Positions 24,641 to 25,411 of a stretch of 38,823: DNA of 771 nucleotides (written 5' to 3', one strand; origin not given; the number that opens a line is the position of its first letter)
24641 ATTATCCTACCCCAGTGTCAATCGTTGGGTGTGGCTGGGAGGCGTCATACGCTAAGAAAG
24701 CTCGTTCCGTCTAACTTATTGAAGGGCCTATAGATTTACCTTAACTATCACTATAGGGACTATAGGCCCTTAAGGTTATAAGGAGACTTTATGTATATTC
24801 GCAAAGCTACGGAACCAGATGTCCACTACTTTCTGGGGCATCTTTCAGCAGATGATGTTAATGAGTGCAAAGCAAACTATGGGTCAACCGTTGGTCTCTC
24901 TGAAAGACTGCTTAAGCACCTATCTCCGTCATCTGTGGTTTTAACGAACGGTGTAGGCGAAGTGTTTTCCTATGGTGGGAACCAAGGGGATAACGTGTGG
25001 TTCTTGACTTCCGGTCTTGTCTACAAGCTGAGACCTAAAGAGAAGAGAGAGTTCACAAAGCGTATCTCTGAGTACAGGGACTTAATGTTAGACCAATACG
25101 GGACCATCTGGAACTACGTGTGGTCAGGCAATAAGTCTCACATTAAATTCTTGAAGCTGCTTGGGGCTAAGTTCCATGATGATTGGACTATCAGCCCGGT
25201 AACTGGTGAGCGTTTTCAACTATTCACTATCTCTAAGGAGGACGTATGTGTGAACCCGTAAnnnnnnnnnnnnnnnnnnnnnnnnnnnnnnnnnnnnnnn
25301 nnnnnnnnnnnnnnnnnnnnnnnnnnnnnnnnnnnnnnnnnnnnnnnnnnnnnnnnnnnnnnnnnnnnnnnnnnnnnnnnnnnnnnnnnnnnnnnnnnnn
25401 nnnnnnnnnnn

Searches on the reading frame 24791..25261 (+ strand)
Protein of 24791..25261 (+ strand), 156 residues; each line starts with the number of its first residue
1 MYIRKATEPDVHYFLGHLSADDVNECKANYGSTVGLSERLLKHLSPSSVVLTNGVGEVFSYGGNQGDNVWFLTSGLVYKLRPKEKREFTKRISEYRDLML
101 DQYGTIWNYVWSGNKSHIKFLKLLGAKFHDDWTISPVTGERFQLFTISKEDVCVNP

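Call 3: search_protein_families(library=pfam, proteins=[window:24791-25261:+], max_evalue=1)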
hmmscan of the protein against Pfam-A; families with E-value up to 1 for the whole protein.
window:24791-25261:+ (156 aa): 1 family
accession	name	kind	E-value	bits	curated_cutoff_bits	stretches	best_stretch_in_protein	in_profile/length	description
PF11090.14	Phage_T7_Gp13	-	4.1e-42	142.9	25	1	49-133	2-86/86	Bacteriophage T7, probable scaffold protein Gp13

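Call 4: search_protein_families(library=phrogs, proteins=[window:24791-25261:+], max_evalue=0.01)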
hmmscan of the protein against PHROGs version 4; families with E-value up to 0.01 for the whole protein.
window:24791-25261:+ (156 aa): 1 family
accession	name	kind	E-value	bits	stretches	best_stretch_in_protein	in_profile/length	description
phrog_308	-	head and packaging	6.5e-43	147.5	1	1-149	3-150/151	internal virion protein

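Call 6: search_dna_similar(query=window:24791-25258:+, collection=phages, mode=protein, max_rows=40, rows=spread)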
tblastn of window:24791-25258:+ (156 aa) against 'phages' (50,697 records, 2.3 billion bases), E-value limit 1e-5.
Records with a match: 1208; places in all: 1213; records where one place covers at least 80% of the query: 990.
Best place of each record, by identity: 95-99% 97; 90-95% 35; 80-90% 24; 60-80% 65; <60% 987.
By first word of the organism name: Klebsiella 426; Escherichia 264; Salmonella 91; Yersinia 84; Pseudomonas 81; Enterobacter 30; Vibrio 29; Pectobacterium 23; Citrobacter 18; Shigella 18; and 30 more.
By host as written in the record: Klebsiella pneumoniae 220; - 211; Escherichia coli 91; Yersinia pestis 38; Salmonella enterica subsp. enterica serovar Typhi 30; Klebsiella pneumoniae 135080 30; Vibrio cholerae 22; Pseudomonas putida KT2440 and Paw85 20; and 270 more.
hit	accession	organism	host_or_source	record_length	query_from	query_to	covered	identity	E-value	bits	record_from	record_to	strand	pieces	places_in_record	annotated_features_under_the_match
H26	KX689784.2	Escherichia phage JSS1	Escherichia coli O153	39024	1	156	100%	98.1%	9e-100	318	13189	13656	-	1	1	virion protein | hypothetical protein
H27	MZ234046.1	Escherichia phage vB_EcoP-PM137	Escherichia coli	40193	1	156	100%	96.2%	4e-98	314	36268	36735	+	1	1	internal (core) protein (x2)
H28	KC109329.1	Escherichia phage CLB_P1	-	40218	1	155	99%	95.5%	3e-96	308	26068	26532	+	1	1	internal virion protein A | internal virion protein B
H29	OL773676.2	Salmonella phage PRF-SP4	Salmonella enterica subsp. enterica ...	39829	1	150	96%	96.7%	4e-93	300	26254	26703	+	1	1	hypothetical protein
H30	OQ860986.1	Salmonella phage ST3_da Silva-2023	Salmonella enterica subsp. enterica ...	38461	1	150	96%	95.3%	3e-92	297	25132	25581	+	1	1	internal (core) protein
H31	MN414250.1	Escherichia phage RDN8.1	Escherichia coli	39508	1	156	100%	67.3%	2e-62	212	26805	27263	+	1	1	internal (core) protein (x2)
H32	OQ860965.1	Salmonella phage ST63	Salmonella enterica subsp. enterica ...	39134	1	149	96%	66.7%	2e-62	211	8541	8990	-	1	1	scaffold protein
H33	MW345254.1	Cronobacter phage vB_CtuP_B1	Cronobacter sp.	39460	1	149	96%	62.7%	2e-57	197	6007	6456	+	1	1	internal virion protein A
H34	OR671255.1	Yersinia phage AKS2023HT30GU_phi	Yersinia pestis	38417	1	153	98%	44.8%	1e-27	112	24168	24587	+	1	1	record has no annotation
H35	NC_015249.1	Escherichia phage 285P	Escherichia coli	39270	1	147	94%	46.6%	2e-28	114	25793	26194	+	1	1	13: internal virion protein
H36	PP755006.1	Salmonella phage 1Sgal1PP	Salmonella enterica subsp. enterica ...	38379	1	153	98%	43.8%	4e-29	117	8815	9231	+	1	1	hypothetical protein | internal virion protein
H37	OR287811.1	Klebsiella phage VSG32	Klebsiella pneumoniae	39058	1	153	98%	43.1%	6e-28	113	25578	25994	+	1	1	internal virion protein A | internal virion protein B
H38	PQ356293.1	Escherichia phage KKE5P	Escherichia coli W3350 (Yale CGSC)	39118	1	149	96%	43.6%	2e-26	108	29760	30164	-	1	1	hypothetical protein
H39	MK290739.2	Pectobacterium phage Q19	Pectobacterium carotovorum subsp. ...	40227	1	154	99%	41.3%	1e-27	112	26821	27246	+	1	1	internal virion protein A | internal virion protein B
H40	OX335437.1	Klebsiella phage mtp8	Sewage and Seine river water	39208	1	153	98%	41.2%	3e-27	111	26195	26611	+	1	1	record has no annotation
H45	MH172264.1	Klebsiella phage KP32_isolate 196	Klebsiella pneumoniae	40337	1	154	99%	37.1%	1e-22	98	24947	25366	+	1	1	internal virion protein A | internal virion protein B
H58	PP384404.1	Escherichia phage T7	Escherichia coli rfaC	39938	47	149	66%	51.5%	8e-25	104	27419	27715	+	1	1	13: internal virion protein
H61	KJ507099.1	Pseudomonas phage phiPSA2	Pseudomonas syringae pv. actinidiae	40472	1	145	93%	32.0%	5e-6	50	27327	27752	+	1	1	internal virion protein A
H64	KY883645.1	Vibrio phage JSF31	Vibrio cholerae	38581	6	151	94%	27.3%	3e-7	54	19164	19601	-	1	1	protein inside capsid A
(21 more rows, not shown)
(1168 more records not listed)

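Call 7: get_annotated_region(hit=H58, flank=1500)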
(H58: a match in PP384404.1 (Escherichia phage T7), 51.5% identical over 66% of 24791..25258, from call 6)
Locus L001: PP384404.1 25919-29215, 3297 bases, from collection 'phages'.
description: Mutant Escherichia phage T7 clone recombinant rfaE_7, complete genome.
organism: Escherichia phage T7 (NCBI taxid 10760)
taxonomy: Viruses; Duplodnaviria; Heunggongvirae; Uroviricota; Caudoviricetes; Autographiviridae; Studiervirinae; Teseptimavirus; Teseptimavirus T7
host: Escherichia coli rfaC; source: -; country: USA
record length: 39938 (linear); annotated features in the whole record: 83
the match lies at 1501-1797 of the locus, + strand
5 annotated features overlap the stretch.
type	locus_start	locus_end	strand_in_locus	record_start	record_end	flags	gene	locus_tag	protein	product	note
CDS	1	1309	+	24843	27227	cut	12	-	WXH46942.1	tail protein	T7p47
regulatory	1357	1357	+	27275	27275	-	-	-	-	promoter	T7 promoter phi13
CDS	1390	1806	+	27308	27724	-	13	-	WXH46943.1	internal virion protein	T7p48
CDS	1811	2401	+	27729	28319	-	14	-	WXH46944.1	internal virion protein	T7p49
CDS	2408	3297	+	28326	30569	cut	15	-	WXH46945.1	internal virion protein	T7p50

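Call 12: search_solved_structures(query=window:24791-25258:+, max_evalue=1, show_alignments=2)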
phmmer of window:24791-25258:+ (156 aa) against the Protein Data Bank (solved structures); distinct sequences matched with E-value up to 1: 0.

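Call 13: search_protein_families(library=ncbifam, proteins=[window:24791-25258:+], max_evalue=1)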
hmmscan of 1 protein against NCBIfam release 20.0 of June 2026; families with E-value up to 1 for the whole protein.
window:24791-25258:+ (156 aa): 0 families

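Call 19: find_homologous_proteins(query=window:24791-25258:+, max_evalue=0.001)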
Query window:24791-25258:+ (156 aa): 104 proteins with E <= 0.001 among 133 candidates.
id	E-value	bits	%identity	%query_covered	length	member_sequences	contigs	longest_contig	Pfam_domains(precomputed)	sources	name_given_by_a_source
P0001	9.4e-99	346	96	100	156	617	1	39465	PF11090.15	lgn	-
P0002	7.7e-96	336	94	100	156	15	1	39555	PF11090.15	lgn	-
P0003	1.4e-85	303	84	100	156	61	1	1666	PF11090.15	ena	-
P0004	1.1e-83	297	85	97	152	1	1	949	PF11090.15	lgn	-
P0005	1.5e-82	293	83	99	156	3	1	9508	PF11090.15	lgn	-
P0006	6.9e-82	291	84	96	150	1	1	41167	PF11090.15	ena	-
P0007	9.4e-80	284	83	96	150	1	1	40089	PF11090.15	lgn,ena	-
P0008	1.1e-79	284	81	99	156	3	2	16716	PF11090.15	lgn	-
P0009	3.6e-78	279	78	100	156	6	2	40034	PF11090.15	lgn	-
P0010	4.6e-78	279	79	100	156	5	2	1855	PF11090.15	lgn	-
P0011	1.0e-77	277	77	99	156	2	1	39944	PF11090.15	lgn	-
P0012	1.7e-76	273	81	99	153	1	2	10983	PF11090.15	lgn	-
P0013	5.4e-76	272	81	97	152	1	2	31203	PF11090.15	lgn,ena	-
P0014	9.0e-76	271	82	99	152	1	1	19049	PF11090.15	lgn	-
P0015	1.2e-75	271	80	99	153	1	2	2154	PF11090.15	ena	-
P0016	2.6e-73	263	78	97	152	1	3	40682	PF11090.15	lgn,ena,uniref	uniref:Internal (Core) protein n=1 Tax=Enterobacter phage vB_EclP_26 TaxID=3161160 RepID=A0AAU7VF52_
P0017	2.0e-70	254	75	96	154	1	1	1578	PF11090.15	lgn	-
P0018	4.5e-70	253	76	100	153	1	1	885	PF11090.15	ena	-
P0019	5.4e-69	249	76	96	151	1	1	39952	PF11090.15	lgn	-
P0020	3.7e-65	237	72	100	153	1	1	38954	PF11090.15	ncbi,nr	ncbi:internal (core) protein [Escherichia phage P762]|nr:internal (core) protein [Escherichia phage 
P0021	4.0e-64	233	72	96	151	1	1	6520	PF11090.15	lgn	-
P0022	6.8e-64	232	70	99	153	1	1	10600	PF11090.15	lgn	-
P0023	4.1e-62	227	68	96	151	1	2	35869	PF11090.15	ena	-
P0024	2.0e-61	224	68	96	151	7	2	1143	PF11090.15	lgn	-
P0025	9.4e-61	222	66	97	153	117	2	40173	PF11090.15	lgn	-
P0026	1.0e-60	222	67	99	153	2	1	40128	PF11090.15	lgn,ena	-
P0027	4.4e-60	220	68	100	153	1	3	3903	PF11090.15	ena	-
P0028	5.7e-60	220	69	100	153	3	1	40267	PF11090.15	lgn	-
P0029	1.6e-59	218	67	100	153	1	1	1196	PF11090.15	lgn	-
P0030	1.6e-59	218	67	100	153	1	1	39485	PF11090.15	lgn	-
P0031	1.6e-59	218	67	100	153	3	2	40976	PF11090.15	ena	-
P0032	2.8e-59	217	67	100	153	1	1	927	PF11090.15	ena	-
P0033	2.9e-59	217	68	100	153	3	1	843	PF11090.15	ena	-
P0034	5.0e-59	217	67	98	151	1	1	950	PF11090.15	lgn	-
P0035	5.5e-59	216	67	100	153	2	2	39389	PF11090.15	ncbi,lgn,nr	ncbi:putative internal (core) protein [Escherichia phage vB_EcoP-Ro103C3lw]|nr:putative internal (co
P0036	1.4e-58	215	67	100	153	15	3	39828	PF11090.15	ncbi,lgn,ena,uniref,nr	ncbi:internal capsid protein [Escherichia phage Pisces]|uniref:Internal capsid protein n=1 Tax=Esche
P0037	2.1e-58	215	67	100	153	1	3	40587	PF11090.15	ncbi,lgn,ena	-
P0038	2.3e-58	214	66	99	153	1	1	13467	PF11090.15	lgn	-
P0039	2.3e-58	214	66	99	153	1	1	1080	PF11090.15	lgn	-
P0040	3.1e-58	214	67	97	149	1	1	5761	PF11090.15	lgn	-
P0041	3.5e-58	214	68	97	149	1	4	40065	PF11090.15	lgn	-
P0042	7.8e-58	213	66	100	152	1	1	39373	PF11090.15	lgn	-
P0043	1.1e-57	212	65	96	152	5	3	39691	PF11090.15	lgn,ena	-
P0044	1.3e-57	212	66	96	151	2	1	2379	PF11090.15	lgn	-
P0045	1.8e-57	212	70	100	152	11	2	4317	PF11090.15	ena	-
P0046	2.2e-57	211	67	96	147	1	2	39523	PF11090.15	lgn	-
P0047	5.6e-57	210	66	99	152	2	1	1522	PF11090.15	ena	-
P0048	7.1e-57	210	70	96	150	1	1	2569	PF11090.15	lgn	-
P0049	8.9e-57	209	65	99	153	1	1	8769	PF11090.15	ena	-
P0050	1.6e-56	208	67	97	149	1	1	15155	PF11090.15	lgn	-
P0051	2.3e-56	208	66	97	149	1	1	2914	PF11090.15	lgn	-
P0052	2.3e-56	208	66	97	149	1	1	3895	PF11090.15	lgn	-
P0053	2.3e-56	208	65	99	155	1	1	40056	PF11090.15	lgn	-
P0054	4.0e-56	207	66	96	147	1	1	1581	PF11090.15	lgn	-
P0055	9.6e-56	206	65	99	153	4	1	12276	PF11090.15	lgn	-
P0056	1.2e-55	206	66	97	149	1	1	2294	PF11090.15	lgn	-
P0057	2.2e-55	205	66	97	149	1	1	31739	PF11090.15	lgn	-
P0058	3.1e-55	204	66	97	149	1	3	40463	PF11090.15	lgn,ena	-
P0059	3.9e-55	204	67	96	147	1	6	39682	PF11090.15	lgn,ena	-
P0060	5.4e-55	204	66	96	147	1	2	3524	PF11090.15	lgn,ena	-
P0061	6.1e-55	203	64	97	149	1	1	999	PF11090.15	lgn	-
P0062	7.0e-55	203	65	97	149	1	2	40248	PF11090.15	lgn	-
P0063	7.3e-55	203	66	96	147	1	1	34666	PF11090.15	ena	-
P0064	9.7e-55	203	65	96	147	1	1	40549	PF11090.15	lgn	-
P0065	1.1e-54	202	64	97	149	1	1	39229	PF11090.15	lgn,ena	-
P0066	1.5e-54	202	65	97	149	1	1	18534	PF11090.15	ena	-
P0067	1.7e-54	202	67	100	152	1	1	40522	PF11090.15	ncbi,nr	ncbi:hypothetical protein LET1_00038 [Pectobacterium phage LET1]|nr:hypothetical protein LET1_00038 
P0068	2.0e-54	202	65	96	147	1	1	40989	PF11090.15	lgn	-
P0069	2.2e-54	202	66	97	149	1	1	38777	PF11090.15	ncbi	-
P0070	4.8e-54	200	64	97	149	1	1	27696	PF11090.15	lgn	-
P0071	5.1e-54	200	65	96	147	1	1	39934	PF11090.15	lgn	-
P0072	5.9e-54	200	64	97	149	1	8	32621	PF11090.15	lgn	-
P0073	8.3e-54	200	64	97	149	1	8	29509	PF11090.15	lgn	-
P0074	9.5e-54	199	67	96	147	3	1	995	PF11090.15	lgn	-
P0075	1.1e-53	199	64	97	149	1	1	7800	PF11090.15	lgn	-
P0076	1.1e-53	199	64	97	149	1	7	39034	PF11090.15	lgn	-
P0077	1.1e-53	199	64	97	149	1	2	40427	PF11090.15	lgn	-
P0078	1.3e-53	199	66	97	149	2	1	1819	PF11090.15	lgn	-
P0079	1.6e-53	199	63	97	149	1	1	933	PF11090.15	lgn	-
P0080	2.1e-53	198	67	95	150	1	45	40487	PF11090.15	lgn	-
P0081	2.4e-53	198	65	96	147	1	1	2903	PF11090.15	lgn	-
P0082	2.7e-53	198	62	97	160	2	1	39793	PF11090.15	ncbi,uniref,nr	ncbi:putative internal (core) protein [Escherichia phage Ro45lw]|uniref:Internal (Core) protein n=1 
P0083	4.1e-53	197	64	97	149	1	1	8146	PF11090.15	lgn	-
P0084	8.1e-53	196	67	97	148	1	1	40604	PF11090.15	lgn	-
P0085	2.6e-52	195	62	97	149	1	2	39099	PF11090.15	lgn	-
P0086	2.6e-52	195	65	99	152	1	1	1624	PF11090.15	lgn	-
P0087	1.1e-51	193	63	97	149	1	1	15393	PF11090.15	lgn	-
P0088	4.9e-51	191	63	99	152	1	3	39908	PF11090.15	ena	-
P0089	1.6e-50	189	63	97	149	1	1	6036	PF11090.15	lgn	-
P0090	6.1e-50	187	73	75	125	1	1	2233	PF11090.15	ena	-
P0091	8.6e-50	187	59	97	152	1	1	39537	PF11090.15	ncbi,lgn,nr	ncbi:DUF2833 domain-containing protein [Salmonella enterica subsp. enterica serovar Newport]|nr:DUF2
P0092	1.6e-49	186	60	96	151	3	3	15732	PF11090.15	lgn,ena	-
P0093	5.4e-47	177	59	99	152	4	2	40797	PF11090.15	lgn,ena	-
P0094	3.0e-46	175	60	100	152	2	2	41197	PF11090.15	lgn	-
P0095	1.2e-45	173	62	100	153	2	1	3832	PF11090.15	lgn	-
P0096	6.4e-44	168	60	100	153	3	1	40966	PF11090.15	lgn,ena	-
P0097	2.5e-43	166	59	97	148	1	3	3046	PF11090.15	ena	-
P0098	1.4e-42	163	58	97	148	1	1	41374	PF11090.15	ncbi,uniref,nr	ncbi:core protein [Kosakonia phage Kc166A]|uniref:Core protein n=1 Tax=Kosakonia phage Kc166A TaxID=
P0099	1.3e-40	157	69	64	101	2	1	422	PF11090.15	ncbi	ncbi:phage protein Gp13 family protein, partial [Pantoea ananatis]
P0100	5.1e-39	152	56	97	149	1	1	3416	PF11090.15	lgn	-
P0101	6.8e-36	141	61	75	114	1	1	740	PF11090.15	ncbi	ncbi:phage protein Gp13 family protein, partial [Pantoea ananatis]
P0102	4.0e-31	126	46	96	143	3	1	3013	PF11090.15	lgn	-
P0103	2.1e-23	101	87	35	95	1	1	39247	PF11090.15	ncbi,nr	ncbi:hypothetical protein [Enterobacter phage 04_vB_Eclo_IJM]|nr:hypothetical protein [Enterobacter 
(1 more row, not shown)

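Call 24: get_annotated_region(hit=H35, flank=400)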
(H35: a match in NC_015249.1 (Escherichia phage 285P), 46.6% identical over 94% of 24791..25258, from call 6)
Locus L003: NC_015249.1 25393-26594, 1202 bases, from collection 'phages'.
description: Enterobacteria phage 285P, complete genome.
organism: Escherichia phage 285P (NCBI taxid 669008)
taxonomy: Viruses; Duplodnaviria; Heunggongvirae; Uroviricota; Caudoviricetes; Autographiviridae; Studiervirinae; Berlinvirus; Berlinvirus 285P
host: Escherichia coli; source: -; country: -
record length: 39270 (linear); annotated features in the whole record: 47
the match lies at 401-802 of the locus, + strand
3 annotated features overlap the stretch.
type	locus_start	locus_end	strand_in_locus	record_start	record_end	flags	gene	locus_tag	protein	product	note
CDS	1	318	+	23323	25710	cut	12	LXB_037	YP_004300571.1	tail protein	-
CDS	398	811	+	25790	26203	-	13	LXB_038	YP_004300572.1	internal virion protein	-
CDS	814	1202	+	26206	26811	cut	14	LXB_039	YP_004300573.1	internal virion protein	-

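Call 25: get_annotated_region(hit=H45, flank=400)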
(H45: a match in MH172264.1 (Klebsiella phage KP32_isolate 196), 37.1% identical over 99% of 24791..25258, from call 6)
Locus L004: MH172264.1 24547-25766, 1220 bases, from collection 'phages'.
description: Klebsiella phage KP32_isolate 196, complete genome.
organism: Klebsiella phage KP32_isolate 196 (NCBI taxid 2790307)
taxonomy: Viruses; Duplodnaviria; Heunggongvirae; Uroviricota; Caudoviricetes; Autographiviridae; Studiervirinae; Przondovirus; Przondovirus KP32i196
host: Klebsiella pneumoniae; source: clinical isolate; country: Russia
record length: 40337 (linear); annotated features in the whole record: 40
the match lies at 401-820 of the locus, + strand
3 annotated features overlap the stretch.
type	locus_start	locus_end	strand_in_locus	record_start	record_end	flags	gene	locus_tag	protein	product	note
CDS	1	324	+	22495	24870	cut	-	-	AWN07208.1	tail tubular protein B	-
CDS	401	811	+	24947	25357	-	-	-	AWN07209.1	internal virion protein A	-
CDS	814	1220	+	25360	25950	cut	-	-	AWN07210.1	internal virion protein B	-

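Call 26: get_annotated_region(hit=H61, flank=400)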
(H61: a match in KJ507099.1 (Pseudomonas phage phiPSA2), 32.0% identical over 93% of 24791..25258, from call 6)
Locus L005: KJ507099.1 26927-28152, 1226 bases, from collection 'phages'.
description: Pseudomonas phage phiPSA2, complete genome.
organism: Pseudomonas phage phiPSA2 (NCBI taxid 1500756)
taxonomy: Viruses; Duplodnaviria; Heunggongvirae; Uroviricota; Caudoviricetes; Autographiviridae; Studiervirinae; Ghunavirus; Ghunavirus PSA2
host: Pseudomonas syringae pv. actinidiae; source: -; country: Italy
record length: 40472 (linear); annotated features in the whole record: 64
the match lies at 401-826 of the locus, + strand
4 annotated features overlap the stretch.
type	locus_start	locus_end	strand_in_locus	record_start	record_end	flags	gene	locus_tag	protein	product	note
CDS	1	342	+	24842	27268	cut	-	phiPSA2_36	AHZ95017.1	tail tubular protein B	similar to T7 group tail tubular proteins B; similar to NP_813776.1 tail tubular protein B [Pseudomonas phage gh-1]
regulatory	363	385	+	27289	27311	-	-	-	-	promoter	putative phage promoter 8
CDS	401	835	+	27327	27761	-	-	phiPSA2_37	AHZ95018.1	internal virion protein A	similar to T7 group internal virion proteins A; similar to NP_813777.1 internal virion protein A [Pseudomonas phage ...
CDS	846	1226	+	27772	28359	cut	-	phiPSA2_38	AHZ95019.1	internal virion protein B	similar to T7 group internal virion proteins B; similar to NP_813778.1 internal virion protein B [Pseudomonas phage ...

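Call 27: get_annotated_region(hit=H64, flank=400)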
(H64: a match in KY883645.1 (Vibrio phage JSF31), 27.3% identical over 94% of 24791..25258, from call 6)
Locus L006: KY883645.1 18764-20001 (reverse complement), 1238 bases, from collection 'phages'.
description: Vibrio phage JSF31, complete genome.
organism: Vibrio phage JSF31 (NCBI taxid 1983608)
taxonomy: Viruses; Duplodnaviria; Heunggongvirae; Uroviricota; Caudoviricetes; Autographiviridae; Studiervirinae; Chatterjeevirus; Chatterjeevirus ICP3
host: Vibrio cholerae; source: water; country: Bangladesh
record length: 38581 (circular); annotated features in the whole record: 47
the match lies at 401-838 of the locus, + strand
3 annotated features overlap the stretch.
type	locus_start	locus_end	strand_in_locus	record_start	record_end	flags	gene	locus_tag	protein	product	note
CDS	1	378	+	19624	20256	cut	-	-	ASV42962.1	proton/sodium-glutamate symport protein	-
CDS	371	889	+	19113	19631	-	-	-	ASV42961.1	protein inside capsid A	-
CDS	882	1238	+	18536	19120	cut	-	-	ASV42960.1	protein inside capsid B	-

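Call 30: get_annotated_region(hit=H31, flank=1200)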
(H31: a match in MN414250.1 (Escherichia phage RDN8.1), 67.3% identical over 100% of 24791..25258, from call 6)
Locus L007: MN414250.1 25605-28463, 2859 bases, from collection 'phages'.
description: Escherichia phage RDN8.1, complete genome.
organism: Escherichia phage RDN8.1 (NCBI taxid 2600100)
taxonomy: Viruses; Duplodnaviria; Heunggongvirae; Uroviricota; Caudoviricetes; Autographiviridae; Studiervirinae; Kayfunavirus
host: Escherichia coli; source: -; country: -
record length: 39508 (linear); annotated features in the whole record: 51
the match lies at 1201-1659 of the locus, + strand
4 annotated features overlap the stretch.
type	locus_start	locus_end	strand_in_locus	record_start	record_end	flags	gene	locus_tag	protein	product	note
CDS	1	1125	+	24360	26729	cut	-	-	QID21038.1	non-contractile tail tubular protein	Phage non -contractile tail tubular protein Gp12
CDS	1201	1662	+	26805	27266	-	-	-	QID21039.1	internal (core) protein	-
CDS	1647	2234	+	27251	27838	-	-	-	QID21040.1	internal (core) protein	-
CDS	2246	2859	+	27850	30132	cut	-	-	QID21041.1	DNA ejectosome component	Phage DNA ejectosome component % 2C internal protein Gp15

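Call 31: get_annotated_region(hit=H29, flank=1200)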
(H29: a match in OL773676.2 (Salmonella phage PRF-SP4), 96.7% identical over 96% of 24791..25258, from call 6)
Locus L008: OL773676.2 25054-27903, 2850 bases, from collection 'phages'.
description: Salmonella phage PRF-SP4, complete genome.
organism: Salmonella phage PRF-SP4 (NCBI taxid 2909703)
taxonomy: Viruses; Duplodnaviria; Heunggongvirae; Uroviricota; Caudoviricetes; Autographiviridae; Studiervirinae; Kayfunavirus
host: Salmonella enterica subsp. enterica serovar Paratyphi B; source: rainforest wet soil; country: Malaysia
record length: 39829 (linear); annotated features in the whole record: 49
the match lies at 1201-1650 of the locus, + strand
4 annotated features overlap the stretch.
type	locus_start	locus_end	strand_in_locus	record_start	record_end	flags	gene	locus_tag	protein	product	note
CDS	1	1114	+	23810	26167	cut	-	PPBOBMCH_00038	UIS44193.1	tail tubular protein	tail tubular protein gp12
CDS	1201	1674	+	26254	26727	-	-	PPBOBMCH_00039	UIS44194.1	hypothetical protein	-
CDS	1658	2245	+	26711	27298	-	-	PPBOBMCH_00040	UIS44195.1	internal virion protein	internal virion protein gp14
CDS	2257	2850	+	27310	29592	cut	-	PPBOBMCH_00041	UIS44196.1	internal virion protein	internal virion protein gp15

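Call 32: predict_structure(alignment_id=A1)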
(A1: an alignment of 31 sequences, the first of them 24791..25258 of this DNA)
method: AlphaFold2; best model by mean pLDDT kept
length: 156 residues; sequences in the alignment: 31
mean_pLDDT: 93.9   pTM: 0.85
mean pLDDT of the five models: 93.9, 93.0, 91.8, 91.7, 88.9
residues with pLDDT >= 90: 148; 70-90: 6; 50-70: 1; < 50: 1
segments of 3 or more residues with pLDDT < 50: none
pLDDT, mean of each block of 10 residues (from residue 1): 97 93 93 93 96 96 96 94 96 96 96 92 95 95 96 70
secondary structure, 60 per line:
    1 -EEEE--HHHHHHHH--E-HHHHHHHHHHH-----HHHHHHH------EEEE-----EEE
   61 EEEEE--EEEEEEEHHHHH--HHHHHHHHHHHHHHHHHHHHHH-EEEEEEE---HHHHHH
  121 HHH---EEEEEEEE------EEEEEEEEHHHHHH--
elements in order: E2-5 H8-15 H20-30 H36-42 E49-52 E58-65 E68-74 H75-79 H82-103 E105-111 H115-123 E127-134 E141-148 H149-154
